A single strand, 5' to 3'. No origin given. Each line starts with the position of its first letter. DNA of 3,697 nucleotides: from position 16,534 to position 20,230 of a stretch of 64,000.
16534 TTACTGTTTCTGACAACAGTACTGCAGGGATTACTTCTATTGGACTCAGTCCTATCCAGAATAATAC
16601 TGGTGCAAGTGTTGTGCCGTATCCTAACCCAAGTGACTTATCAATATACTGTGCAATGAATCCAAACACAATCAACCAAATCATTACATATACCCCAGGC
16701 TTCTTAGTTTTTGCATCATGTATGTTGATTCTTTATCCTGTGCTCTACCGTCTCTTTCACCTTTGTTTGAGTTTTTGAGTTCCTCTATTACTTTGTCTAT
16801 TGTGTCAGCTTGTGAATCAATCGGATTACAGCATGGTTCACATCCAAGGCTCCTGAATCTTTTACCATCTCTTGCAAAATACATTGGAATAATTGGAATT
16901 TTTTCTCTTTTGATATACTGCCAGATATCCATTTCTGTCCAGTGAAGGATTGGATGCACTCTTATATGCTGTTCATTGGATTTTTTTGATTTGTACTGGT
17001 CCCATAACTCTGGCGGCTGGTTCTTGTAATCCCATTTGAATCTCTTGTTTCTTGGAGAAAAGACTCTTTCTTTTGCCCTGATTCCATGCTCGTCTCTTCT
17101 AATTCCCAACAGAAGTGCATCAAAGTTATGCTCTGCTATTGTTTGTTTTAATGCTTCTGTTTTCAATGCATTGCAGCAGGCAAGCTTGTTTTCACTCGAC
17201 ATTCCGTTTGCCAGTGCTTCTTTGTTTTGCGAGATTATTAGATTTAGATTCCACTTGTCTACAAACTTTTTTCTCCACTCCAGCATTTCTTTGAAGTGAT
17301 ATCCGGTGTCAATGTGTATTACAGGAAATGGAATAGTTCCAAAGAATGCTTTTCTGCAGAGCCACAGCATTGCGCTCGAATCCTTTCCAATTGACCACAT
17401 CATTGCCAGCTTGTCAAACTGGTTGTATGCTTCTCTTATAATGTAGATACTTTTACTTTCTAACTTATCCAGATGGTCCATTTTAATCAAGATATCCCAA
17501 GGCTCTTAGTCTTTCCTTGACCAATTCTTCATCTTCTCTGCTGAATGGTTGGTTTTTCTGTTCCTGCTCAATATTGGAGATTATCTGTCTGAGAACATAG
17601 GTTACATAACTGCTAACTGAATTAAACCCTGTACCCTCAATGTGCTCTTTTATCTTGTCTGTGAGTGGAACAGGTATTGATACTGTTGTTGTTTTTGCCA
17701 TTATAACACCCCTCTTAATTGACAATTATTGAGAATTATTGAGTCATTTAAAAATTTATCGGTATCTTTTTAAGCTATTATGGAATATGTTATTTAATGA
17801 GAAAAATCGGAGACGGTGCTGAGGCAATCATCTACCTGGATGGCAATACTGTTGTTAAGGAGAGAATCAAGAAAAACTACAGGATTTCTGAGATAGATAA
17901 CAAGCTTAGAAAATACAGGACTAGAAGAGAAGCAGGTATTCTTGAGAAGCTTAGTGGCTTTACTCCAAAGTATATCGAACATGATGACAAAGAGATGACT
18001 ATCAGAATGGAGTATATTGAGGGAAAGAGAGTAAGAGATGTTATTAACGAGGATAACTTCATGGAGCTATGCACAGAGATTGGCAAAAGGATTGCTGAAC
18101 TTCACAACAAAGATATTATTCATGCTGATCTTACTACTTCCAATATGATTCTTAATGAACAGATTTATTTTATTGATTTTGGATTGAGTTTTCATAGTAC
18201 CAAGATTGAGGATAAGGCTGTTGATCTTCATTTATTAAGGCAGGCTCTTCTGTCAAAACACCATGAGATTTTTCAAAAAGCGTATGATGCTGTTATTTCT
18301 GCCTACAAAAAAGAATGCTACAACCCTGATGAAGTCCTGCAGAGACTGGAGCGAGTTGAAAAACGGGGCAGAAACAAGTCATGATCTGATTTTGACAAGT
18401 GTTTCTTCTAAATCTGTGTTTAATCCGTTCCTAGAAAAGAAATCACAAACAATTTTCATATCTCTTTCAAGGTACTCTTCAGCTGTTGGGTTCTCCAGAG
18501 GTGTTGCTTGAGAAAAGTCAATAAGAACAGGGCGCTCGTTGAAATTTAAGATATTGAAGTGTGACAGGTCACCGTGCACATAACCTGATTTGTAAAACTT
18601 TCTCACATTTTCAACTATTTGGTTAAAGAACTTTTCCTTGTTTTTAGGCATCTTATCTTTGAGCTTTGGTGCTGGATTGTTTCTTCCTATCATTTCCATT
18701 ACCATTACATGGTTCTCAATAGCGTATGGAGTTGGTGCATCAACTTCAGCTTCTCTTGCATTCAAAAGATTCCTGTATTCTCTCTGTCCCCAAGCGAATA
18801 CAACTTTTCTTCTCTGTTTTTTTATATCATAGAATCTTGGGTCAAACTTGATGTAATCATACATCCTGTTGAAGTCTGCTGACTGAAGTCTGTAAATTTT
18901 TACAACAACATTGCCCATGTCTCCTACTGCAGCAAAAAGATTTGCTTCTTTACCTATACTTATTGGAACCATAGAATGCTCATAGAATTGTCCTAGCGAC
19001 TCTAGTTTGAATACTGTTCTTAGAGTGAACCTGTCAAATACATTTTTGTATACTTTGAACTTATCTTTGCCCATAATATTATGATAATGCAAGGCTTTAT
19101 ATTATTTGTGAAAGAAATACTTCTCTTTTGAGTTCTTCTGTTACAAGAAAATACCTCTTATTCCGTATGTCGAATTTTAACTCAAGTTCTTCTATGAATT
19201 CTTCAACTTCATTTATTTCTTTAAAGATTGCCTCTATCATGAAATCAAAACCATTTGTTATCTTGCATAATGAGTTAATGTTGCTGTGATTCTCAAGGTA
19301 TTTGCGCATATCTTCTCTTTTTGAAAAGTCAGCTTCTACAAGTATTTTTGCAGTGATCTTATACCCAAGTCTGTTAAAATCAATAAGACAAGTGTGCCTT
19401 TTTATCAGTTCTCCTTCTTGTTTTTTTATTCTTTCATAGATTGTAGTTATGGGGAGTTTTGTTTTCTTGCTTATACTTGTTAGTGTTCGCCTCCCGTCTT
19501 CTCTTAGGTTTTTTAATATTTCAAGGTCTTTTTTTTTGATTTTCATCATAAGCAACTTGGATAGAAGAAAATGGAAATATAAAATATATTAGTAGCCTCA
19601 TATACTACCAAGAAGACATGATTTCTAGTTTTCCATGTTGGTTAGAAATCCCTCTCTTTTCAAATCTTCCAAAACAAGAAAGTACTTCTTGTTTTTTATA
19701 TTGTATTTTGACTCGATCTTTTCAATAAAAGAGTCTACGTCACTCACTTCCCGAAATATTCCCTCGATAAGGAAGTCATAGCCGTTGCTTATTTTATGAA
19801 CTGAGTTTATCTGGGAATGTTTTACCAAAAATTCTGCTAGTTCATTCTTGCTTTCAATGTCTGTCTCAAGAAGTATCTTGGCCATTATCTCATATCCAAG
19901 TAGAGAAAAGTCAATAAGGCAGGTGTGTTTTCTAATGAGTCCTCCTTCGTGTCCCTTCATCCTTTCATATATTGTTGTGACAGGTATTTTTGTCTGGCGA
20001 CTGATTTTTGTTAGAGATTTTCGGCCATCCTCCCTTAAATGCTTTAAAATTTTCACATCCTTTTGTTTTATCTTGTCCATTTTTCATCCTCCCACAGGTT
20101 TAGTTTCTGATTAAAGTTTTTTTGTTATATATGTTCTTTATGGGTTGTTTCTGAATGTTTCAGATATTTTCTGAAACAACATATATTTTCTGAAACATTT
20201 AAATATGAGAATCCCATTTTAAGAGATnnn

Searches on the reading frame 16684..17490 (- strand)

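Call 45: search_protein_families(library=pfam, proteins=[window:16684-17490:-], max_evalue=0.001)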
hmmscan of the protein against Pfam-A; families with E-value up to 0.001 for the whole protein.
window:16684-17490:- (268 aa): 2 families
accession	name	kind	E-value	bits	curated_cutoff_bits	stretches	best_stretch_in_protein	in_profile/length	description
PF01507.26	PAPS_reduct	-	2.4e-46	158.4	22.5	1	28-222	2-174/175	Phosphoadenosine phosphosulfate reductase domain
PF01171.26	ATP_bind_3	-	0.00097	19.3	27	0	32-135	6-109/182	PP-loop family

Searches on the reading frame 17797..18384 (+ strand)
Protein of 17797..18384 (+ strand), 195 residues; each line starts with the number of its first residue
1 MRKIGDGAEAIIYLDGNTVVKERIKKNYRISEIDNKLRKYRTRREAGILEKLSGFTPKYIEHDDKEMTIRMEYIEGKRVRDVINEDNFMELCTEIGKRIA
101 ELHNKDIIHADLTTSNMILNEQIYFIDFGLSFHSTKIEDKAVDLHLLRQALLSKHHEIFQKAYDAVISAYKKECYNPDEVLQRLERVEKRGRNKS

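Call 45: search_protein_families(library=pfam, proteins=[window:17797-18384:+], max_evalue=0.001)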
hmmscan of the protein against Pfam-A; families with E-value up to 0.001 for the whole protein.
window:17797-18384:+ (195 aa): 7 families
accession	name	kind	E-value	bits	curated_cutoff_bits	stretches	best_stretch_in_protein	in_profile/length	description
PF00069.31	Pkinase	-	2.9e-10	40.4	31.7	1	2-134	5-148/263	Protein kinase domain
PF01163.29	RIO1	-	4.7e-07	30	22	1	25-131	33-151/187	RIO domain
PF03109.22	ABC1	-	9.2e-06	25.4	22.9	1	57-137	133-220/244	ABC1 atypical kinase-like domain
PF07714.23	PK_Tyr_Ser-Thr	-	2.4e-05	24.2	23.1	1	72-135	95-153/258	Protein tyrosine and serine/threonine kinase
PF22303.2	OspG_kinase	-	0.00011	22.7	27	1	4-129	2-128/152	Protein kinase OspG, kinase domain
PF06293.20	Kdo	-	0.00063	19.7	21.3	0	91-170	123-207/207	Lipopolysaccharide kinase (Kdo/WaaP) family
PF01636.29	APH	-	0.00074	19.8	23.2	0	107-142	170-208/239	Phosphotransferase enzyme family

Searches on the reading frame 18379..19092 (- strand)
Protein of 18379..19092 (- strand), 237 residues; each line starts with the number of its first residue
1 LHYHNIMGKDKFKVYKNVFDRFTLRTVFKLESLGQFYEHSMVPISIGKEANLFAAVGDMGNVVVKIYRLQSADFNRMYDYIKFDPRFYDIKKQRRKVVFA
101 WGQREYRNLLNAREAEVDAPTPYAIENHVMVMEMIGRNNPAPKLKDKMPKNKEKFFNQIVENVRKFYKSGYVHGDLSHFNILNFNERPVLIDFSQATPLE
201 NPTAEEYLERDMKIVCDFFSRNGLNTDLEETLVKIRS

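Call 45: search_protein_families(library=pfam, proteins=[window:18379-19092:-], max_evalue=0.001)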
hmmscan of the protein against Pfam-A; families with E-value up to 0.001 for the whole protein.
window:18379-19092:- (237 aa): 2 families
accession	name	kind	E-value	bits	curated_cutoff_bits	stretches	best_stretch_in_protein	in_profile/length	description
PF01163.29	RIO1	-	1.8e-50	171.6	22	1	54-225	4-180/187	RIO domain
PF19974.5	TCAD9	-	6.6e-05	22.7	40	1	124-197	264-325/429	Ternary complex associated domain 9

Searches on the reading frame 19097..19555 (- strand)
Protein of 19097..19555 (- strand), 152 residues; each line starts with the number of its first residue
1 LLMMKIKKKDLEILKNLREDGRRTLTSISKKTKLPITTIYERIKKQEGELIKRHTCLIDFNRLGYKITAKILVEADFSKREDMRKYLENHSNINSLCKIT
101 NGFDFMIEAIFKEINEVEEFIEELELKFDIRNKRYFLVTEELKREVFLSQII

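Call 45: search_protein_families(library=pfam, proteins=[window:19097-19555:-], max_evalue=0.001)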
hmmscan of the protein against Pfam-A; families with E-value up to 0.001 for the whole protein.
window:19097-19555:- (152 aa): 4 families
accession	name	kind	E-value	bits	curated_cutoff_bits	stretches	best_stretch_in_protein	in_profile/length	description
PF13404.12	HTH_AsnC-type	-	4.1e-07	30.1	27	1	9-45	4-40/42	AsnC-type helix-turn-helix domain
PF13412.12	HTH_24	-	2e-06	27.7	21.9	1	8-45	3-40/48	Winged helix-turn-helix DNA-binding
PF01037.27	AsnC_trans_reg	-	2.6e-05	24.5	25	1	72-125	2-57/73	Lrp/AsnC ligand binding domain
PF14337.13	Abi_alpha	-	0.00032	21.2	29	1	12-139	74-186/196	Abortive infection alpha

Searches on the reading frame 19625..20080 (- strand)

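Call 45: search_protein_families(library=pfam, proteins=[window:19625-20080:-], max_evalue=0.001)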
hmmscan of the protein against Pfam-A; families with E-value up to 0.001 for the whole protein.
window:19625-20080:- (151 aa): 4 families
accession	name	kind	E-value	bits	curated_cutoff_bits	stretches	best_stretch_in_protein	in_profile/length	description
PF13404.12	HTH_AsnC-type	-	2e-07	31.2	27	1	7-42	4-39/42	AsnC-type helix-turn-helix domain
PF01037.27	AsnC_trans_reg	-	2.9e-06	27.5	25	1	73-138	5-72/73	Lrp/AsnC ligand binding domain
PF13412.12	HTH_24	-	7.3e-06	25.9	21.9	1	6-42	3-39/48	Winged helix-turn-helix DNA-binding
PF01978.25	TrmB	-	0.00052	20.3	25.6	0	4-42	6-44/68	Sugar-specific transcriptional regulator TrmB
